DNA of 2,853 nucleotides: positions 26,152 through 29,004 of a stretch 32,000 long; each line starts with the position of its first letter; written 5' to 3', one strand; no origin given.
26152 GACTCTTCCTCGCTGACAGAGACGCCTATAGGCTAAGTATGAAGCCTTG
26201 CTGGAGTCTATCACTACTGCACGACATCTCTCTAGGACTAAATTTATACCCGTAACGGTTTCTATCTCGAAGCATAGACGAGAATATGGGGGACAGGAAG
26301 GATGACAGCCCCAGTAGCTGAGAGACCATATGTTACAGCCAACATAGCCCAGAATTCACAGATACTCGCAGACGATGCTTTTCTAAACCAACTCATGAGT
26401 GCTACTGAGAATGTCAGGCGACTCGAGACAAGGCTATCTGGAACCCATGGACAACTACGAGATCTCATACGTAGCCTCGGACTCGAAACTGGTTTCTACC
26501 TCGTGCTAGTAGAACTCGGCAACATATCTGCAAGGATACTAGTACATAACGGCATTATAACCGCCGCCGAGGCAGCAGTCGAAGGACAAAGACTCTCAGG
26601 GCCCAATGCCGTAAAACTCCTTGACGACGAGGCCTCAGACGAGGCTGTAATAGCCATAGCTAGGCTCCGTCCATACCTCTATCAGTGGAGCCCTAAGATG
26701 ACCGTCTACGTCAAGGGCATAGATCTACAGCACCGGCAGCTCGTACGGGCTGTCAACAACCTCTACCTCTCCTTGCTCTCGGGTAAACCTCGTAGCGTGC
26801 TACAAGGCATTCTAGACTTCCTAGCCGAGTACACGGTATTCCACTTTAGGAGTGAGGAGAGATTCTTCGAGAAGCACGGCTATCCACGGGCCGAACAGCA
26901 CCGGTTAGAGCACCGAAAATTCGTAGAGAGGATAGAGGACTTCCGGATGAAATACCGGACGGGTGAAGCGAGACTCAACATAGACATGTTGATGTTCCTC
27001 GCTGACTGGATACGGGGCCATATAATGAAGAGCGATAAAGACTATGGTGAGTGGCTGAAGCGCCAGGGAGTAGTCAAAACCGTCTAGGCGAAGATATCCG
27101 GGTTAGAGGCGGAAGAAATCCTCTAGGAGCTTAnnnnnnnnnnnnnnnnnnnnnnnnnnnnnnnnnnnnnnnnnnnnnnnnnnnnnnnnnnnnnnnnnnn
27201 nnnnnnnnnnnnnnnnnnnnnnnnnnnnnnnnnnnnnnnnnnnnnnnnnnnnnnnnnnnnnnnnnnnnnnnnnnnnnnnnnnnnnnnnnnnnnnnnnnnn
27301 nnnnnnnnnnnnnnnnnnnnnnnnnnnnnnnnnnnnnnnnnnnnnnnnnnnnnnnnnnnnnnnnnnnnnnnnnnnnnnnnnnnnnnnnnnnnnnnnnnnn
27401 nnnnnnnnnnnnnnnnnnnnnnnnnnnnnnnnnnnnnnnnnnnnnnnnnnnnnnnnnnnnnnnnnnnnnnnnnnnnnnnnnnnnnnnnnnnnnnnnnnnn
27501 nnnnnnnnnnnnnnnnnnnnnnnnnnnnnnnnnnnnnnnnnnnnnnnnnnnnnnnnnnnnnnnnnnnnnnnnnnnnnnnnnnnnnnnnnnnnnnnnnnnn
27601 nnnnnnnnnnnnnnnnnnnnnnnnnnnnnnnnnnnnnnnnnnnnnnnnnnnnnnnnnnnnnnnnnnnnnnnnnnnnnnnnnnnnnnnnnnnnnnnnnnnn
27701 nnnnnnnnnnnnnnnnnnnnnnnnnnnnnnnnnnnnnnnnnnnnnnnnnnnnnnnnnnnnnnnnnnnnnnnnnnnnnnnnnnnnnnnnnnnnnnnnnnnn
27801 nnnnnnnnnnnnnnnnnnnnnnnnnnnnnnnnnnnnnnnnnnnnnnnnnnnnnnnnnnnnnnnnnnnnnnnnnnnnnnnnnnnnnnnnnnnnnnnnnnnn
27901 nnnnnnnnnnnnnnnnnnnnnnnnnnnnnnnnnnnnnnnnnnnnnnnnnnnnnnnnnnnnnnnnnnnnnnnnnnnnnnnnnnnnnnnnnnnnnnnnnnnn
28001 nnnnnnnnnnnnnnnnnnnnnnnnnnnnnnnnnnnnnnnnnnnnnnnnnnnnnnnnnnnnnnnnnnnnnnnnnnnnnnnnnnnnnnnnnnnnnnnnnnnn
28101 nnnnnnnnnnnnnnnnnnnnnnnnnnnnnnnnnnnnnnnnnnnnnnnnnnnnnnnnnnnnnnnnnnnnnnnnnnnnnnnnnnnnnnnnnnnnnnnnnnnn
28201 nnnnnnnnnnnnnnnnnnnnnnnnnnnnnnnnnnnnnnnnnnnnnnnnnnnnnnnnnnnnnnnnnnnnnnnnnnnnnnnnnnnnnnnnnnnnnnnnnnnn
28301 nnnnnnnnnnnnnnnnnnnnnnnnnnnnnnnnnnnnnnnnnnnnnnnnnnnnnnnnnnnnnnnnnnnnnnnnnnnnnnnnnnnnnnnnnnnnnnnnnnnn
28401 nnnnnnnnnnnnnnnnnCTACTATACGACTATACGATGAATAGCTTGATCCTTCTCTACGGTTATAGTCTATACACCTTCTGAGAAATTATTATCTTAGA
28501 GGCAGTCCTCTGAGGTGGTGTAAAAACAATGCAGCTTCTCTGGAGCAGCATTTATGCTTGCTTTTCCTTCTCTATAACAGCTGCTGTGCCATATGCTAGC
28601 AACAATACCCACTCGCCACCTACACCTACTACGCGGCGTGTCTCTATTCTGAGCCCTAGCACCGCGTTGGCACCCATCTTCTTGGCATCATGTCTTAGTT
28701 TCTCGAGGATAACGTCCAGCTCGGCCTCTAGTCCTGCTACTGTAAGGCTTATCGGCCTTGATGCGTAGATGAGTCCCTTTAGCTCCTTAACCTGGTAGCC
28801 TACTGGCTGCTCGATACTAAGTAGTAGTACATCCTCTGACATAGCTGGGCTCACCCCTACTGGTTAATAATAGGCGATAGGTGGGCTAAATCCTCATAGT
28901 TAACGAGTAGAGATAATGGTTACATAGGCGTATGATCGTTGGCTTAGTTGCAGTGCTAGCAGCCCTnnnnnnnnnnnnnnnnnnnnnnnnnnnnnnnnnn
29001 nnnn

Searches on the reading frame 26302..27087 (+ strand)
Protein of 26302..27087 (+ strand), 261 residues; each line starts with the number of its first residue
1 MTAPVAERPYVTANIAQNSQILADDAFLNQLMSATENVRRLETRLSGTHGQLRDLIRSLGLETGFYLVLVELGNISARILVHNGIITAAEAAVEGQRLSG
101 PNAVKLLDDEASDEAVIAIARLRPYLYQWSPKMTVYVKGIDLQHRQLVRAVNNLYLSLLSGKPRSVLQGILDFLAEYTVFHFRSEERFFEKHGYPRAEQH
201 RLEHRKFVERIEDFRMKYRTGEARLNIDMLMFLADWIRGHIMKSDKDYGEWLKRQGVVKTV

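Call 3: search_protein_families(library=pfam, proteins=[window:26302-27087:+], max_evalue=1)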
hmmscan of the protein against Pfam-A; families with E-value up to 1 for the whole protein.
window:26302-27087:+ (261 aa): 2 families
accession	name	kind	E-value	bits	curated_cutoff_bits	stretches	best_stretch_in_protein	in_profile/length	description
PF01814.28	Hemerythrin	-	1.4e-15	58.4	25.3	1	139-251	5-126/127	Hemerythrin HHE cation binding domain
PF17187.10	Svf1_C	-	0.075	13.2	25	1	116-141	120-145/163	Svf1-like C-terminal lipocalin-like domain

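Call 4: search_protein_families(library=ncbifam, proteins=[window:26302-27087:+], max_evalue=1)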
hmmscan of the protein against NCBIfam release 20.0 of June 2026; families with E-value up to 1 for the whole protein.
window:26302-27087:+ (261 aa): 5 families
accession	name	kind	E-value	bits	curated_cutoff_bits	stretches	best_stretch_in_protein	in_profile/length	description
NF033749.1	bact_hemeryth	subfamily_domain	1.2e-38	132.1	84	1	127-253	2-129/129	bacteriohemerythrin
TIGR02481.1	hemeryth_dom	domain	1.7e-33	115.3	51.75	1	128-252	1-126/126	hemerythrin domain-containing protein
NF002007.0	PRK00808.1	equivalog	2.1e-22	79.9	109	1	128-253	5-128/156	bacteriohemerythrin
TIGR00058.1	Hemerythrin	subfamily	4.6e-11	43.3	131.85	1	124-248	2-111/115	hemerythrin family non-heme iron protein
NF002522.0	PRK01917.1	equivalog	5.5e-08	32.8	162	1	158-257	37-136/145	cation-binding hemerythrin HHE family protein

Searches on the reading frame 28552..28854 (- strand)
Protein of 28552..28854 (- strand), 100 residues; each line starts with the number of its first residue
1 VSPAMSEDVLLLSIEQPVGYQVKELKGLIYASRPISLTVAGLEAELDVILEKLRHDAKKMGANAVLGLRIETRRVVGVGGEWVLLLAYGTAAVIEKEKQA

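Call 3: search_protein_families(library=pfam, proteins=[window:28552-28854:-], max_evalue=1)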
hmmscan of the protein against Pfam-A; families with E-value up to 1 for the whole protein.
window:28552-28854:- (100 aa): 2 families
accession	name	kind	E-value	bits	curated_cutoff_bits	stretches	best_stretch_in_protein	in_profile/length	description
PF23025.1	YbjQ_2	-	7.6e-09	36.3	29.1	1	5-95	3-102/103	C2 domain-containing protein 5, YbjQ-like domain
PF01906.23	YbjQ_1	-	1.7e-08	35.4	23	1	49-93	61-102/103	Putative heavy-metal-binding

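Call 4: search_protein_families(library=ncbifam, proteins=[window:28552-28854:-], max_evalue=1)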
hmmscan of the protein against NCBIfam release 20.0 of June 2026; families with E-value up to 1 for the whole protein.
window:28552-28854:- (100 aa): 5 families
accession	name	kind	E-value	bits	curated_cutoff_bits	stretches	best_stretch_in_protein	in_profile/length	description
NF002989.0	PRK03732.1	equivalog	1.5e-08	34.8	181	1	49-98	68-114/114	hypothetical protein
NF002224.0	PRK01119.1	equivalog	0.00017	21.6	169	1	50-97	62-108/110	putative heavy metal-binding protein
NF002776.0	PRK02877.1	equivalog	0.00037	20.6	160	1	46-95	58-106/107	hypothetical protein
TIGR03884.1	sel_bind_Methan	equivalog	0.0028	18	44.65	1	43-97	24-69/74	selenium-binding protein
NF009496.0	PRK12856.1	subfamily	0.091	13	177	1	43-77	55-88/103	hypothetical protein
